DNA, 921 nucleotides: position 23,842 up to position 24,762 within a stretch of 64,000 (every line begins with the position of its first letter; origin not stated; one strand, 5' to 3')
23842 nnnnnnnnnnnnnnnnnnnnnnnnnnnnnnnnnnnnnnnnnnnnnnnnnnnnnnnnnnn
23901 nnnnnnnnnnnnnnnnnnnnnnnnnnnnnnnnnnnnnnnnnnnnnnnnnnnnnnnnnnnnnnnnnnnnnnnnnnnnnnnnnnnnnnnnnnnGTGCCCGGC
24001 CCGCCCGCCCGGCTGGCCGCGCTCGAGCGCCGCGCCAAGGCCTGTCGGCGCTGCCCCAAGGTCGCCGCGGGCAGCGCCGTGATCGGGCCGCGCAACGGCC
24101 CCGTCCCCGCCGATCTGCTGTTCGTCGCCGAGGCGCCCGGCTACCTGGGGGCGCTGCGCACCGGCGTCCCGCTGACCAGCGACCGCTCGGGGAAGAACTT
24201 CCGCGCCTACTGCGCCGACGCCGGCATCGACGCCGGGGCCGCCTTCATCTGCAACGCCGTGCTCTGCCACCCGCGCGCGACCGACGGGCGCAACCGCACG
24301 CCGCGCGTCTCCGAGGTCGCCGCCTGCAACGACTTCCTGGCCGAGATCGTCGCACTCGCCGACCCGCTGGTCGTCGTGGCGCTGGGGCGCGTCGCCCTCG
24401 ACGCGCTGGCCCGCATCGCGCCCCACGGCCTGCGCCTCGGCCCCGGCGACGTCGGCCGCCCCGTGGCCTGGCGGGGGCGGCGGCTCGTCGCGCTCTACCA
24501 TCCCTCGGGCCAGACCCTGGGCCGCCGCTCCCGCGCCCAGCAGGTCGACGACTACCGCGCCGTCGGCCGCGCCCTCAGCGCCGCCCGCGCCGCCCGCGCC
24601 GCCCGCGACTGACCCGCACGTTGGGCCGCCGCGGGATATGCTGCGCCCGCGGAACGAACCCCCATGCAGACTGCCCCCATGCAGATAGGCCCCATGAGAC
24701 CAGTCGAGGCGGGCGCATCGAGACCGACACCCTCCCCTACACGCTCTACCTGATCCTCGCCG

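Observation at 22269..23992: Lower-GC islet with tandemly duplicated small genes encoding a repeated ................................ module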

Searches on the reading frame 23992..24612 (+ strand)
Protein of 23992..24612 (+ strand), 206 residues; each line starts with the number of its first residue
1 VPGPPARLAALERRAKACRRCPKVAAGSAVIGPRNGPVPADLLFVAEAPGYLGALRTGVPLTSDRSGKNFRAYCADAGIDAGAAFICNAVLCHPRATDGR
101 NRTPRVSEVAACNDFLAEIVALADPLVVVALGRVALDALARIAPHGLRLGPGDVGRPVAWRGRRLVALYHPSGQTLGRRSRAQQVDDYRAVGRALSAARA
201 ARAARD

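Call 5: search_protein_families(library=pfam, proteins=[window:23992-24612:+], max_evalue=1)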
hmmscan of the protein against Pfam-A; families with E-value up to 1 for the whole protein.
window:23992-24612:+ (206 aa): 1 family
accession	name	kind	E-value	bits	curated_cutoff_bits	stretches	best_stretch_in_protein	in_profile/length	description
PF03167.25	UDG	-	5.2e-20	72.4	24.3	1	35-178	3-125/141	Uracil DNA glycosylase superfamily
